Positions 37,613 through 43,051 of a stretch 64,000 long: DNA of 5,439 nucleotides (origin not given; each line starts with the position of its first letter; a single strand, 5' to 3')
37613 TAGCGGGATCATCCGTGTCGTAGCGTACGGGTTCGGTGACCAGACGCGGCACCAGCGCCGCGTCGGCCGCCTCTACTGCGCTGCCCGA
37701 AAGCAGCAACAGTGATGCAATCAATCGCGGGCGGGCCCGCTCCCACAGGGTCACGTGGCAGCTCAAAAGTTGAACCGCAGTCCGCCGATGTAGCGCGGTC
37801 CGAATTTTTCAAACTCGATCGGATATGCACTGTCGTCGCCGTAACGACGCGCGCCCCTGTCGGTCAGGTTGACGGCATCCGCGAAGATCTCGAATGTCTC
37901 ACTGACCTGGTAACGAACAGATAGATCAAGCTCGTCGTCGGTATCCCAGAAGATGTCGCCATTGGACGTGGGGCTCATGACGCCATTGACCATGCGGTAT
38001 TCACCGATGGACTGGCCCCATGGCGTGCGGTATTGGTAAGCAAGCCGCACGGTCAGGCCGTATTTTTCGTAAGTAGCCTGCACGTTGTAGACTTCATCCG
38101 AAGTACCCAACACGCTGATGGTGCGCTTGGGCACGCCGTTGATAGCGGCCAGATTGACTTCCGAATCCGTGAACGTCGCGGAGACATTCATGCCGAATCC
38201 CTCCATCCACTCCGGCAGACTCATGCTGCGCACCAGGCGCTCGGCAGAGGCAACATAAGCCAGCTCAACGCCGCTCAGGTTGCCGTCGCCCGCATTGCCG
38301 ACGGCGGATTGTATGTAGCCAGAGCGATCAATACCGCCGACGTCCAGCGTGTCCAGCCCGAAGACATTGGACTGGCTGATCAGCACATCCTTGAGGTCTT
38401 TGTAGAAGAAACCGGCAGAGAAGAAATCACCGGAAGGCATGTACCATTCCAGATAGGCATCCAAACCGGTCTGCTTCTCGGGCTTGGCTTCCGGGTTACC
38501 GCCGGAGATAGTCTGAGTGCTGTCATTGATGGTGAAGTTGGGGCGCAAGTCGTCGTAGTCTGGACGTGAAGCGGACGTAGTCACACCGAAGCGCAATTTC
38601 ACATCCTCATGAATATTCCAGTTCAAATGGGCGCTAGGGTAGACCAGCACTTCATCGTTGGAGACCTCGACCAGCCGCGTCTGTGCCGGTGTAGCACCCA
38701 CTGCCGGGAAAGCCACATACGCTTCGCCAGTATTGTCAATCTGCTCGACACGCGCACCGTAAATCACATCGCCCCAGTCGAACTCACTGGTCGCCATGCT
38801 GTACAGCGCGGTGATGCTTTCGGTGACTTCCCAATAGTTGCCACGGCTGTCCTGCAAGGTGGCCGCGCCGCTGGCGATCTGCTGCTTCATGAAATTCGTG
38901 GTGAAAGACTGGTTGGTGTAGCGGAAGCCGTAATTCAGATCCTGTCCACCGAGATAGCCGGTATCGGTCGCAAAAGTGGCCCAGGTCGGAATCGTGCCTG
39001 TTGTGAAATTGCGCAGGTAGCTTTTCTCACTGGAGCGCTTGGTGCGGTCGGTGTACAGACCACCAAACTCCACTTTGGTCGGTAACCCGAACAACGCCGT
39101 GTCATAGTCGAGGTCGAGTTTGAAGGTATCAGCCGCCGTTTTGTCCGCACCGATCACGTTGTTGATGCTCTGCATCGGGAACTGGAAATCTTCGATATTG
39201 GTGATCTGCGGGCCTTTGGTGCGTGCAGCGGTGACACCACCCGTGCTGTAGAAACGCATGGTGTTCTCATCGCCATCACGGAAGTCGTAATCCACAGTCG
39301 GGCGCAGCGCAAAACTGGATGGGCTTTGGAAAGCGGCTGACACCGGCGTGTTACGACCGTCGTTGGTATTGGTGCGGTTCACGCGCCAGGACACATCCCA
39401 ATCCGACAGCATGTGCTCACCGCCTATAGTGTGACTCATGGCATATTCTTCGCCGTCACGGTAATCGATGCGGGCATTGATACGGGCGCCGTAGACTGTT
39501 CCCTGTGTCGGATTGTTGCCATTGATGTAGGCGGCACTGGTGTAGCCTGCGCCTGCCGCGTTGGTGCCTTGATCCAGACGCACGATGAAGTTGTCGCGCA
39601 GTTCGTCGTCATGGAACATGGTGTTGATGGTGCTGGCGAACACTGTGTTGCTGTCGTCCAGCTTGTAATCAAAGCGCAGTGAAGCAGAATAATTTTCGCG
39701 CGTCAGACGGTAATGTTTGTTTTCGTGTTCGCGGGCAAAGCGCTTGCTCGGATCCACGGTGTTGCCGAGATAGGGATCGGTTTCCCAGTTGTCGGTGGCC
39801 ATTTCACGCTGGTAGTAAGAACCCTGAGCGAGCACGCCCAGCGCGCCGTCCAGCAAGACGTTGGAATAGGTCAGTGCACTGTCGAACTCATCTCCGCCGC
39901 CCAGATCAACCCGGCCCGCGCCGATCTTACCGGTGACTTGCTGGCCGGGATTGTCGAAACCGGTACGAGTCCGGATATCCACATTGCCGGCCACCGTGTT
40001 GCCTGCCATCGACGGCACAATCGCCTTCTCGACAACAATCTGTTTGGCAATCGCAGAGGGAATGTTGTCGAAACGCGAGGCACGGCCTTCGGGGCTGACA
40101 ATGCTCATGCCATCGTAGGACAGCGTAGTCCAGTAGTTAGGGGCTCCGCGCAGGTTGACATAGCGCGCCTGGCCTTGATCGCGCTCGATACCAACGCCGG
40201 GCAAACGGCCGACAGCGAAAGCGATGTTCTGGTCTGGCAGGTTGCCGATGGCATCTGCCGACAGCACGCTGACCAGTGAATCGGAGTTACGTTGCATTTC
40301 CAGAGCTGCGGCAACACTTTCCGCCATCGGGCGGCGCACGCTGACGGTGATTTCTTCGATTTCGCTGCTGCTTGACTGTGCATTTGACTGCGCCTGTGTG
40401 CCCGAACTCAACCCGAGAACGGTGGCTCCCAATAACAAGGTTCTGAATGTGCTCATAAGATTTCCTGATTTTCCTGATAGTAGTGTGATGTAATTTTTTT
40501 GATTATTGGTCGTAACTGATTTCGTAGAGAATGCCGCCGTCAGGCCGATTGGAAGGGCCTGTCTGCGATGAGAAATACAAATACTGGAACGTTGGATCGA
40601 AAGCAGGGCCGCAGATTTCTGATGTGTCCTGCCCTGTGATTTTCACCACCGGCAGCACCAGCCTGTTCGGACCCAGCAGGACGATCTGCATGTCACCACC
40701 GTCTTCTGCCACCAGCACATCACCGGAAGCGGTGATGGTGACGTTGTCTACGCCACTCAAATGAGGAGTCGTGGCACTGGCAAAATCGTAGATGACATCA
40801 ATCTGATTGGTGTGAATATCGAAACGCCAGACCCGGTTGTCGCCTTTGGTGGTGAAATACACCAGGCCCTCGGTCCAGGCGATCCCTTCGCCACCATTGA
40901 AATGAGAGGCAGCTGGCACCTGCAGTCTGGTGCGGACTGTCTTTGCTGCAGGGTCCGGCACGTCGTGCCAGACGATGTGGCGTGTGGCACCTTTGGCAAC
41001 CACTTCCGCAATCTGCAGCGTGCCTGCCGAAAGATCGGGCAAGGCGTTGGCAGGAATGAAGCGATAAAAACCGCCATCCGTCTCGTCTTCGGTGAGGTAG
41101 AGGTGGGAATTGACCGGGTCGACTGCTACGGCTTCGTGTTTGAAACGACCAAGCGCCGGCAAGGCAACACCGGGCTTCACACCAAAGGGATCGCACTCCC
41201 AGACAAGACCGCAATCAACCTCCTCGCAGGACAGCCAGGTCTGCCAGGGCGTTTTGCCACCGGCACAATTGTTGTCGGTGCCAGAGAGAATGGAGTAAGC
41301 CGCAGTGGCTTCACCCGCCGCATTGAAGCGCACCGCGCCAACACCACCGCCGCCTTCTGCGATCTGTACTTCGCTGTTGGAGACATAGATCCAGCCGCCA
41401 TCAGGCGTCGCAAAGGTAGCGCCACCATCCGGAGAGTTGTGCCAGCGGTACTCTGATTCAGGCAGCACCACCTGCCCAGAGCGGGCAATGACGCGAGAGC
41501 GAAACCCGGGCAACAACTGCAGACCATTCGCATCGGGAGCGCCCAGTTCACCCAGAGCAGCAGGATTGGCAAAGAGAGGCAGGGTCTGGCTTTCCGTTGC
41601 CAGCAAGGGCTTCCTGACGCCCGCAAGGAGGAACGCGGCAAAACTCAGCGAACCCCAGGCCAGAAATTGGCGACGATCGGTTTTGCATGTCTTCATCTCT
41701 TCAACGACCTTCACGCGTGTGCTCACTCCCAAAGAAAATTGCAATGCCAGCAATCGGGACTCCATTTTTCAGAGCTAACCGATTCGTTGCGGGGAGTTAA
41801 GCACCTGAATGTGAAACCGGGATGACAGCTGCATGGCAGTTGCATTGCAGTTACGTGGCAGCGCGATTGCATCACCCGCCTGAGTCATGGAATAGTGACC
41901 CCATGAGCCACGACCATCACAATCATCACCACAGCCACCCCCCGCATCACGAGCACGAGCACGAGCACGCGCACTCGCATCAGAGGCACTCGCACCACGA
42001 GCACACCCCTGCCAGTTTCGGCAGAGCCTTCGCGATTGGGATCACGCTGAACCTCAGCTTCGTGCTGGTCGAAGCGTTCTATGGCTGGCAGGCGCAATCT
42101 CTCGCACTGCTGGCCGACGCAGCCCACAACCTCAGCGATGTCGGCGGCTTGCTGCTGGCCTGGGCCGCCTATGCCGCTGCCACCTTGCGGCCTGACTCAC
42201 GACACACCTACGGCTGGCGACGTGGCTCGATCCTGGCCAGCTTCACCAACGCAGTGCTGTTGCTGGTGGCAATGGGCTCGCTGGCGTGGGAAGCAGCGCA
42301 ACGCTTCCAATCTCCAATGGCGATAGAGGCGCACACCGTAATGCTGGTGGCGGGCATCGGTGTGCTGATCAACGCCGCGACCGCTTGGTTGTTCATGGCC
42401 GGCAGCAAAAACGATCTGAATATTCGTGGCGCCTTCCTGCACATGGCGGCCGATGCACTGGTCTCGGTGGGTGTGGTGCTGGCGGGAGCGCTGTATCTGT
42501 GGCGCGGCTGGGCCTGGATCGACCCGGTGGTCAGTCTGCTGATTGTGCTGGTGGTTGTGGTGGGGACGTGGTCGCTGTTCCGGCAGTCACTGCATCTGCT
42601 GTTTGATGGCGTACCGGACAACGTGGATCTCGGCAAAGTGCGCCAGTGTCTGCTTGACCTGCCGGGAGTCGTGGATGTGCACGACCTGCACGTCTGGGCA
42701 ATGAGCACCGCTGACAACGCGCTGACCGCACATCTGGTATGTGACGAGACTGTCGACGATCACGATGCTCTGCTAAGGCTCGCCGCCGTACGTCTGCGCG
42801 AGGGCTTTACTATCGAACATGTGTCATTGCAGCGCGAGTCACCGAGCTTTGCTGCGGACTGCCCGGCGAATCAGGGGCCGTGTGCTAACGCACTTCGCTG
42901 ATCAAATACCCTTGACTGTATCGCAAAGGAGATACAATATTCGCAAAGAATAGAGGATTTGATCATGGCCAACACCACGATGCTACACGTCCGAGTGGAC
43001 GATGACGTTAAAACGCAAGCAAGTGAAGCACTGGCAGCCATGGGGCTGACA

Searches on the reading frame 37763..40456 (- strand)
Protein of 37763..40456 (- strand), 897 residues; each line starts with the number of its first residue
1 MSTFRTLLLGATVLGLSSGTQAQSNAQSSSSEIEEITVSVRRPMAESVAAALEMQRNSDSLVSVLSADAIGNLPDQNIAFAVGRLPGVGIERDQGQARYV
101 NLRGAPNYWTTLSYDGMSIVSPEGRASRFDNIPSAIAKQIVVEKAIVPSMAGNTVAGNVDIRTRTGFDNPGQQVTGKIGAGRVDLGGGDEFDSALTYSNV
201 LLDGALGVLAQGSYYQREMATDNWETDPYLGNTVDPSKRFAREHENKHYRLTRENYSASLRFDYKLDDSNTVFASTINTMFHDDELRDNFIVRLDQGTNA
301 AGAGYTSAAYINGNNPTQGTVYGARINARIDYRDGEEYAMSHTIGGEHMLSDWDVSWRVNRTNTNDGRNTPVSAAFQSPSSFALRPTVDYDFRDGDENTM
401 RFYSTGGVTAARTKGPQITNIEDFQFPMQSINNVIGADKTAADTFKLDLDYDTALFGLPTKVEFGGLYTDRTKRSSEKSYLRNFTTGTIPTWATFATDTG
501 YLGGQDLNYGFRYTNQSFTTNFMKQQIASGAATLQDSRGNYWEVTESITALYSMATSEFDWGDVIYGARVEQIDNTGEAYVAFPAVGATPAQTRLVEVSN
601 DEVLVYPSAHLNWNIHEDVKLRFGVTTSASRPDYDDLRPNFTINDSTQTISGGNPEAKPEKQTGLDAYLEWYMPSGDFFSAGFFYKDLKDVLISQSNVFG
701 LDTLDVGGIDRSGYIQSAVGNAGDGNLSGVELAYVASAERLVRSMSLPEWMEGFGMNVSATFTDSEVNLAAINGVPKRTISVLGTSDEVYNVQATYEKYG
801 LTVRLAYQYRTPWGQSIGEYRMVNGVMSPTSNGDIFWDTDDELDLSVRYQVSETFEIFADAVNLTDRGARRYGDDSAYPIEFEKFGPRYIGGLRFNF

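Call 7: search_protein_families(library=pfam, proteins=[window:37763-40456:-], max_evalue=0.01)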
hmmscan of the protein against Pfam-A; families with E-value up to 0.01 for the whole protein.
window:37763-40456:- (897 aa): 3 families
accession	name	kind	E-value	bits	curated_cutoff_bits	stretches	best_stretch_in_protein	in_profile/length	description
PF00593.30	TonB_dep_Rec_b-barrel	-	4.6e-26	93.1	27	1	430-864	54-436/436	TonB dependent receptor-like, beta-barrel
PF14905.12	OMP_b-brl_3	-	2.2e-18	67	27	1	472-820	37-345/408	Outer membrane protein beta-barrel family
PF07715.20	Plug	-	2.5e-11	44.5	23.9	1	56-154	3-102/107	TonB-dependent Receptor Plug Domain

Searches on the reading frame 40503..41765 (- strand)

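Call 7: search_protein_families(library=pfam, proteins=[window:40503-41765:-], max_evalue=0.01)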
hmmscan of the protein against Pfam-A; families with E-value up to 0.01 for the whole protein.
window:40503-41765:- (420 aa): 1 family
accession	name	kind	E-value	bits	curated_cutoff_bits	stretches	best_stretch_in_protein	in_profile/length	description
PF05787.19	PhoX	-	5.3e-32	112.1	24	2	146-308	145-366/515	Alkaline phosphatase PhoX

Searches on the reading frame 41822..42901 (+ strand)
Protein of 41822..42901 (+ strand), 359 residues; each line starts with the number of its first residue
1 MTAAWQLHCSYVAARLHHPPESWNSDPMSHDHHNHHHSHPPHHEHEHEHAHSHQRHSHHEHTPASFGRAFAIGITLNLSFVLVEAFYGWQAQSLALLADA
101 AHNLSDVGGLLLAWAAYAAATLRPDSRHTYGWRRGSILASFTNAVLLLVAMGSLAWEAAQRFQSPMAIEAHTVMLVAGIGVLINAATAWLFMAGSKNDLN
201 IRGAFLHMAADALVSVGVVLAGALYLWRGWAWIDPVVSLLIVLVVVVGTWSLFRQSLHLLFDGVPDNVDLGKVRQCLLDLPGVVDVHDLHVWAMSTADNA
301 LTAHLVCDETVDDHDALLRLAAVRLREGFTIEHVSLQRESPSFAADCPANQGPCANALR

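Call 7: search_protein_families(library=pfam, proteins=[window:41822-42901:+], max_evalue=0.01)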
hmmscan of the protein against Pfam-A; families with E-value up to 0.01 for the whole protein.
window:41822-42901:+ (359 aa): 2 families
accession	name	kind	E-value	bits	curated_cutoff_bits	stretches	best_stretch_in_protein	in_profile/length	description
PF01545.26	Cation_efflux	-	8e-37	127.4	26.6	1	72-260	3-197/198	Cation efflux family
PF16916.11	ZT_dimer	-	4.6e-13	49.4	26.7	1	265-339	1-76/78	Dimerisation domain of Zinc Transporter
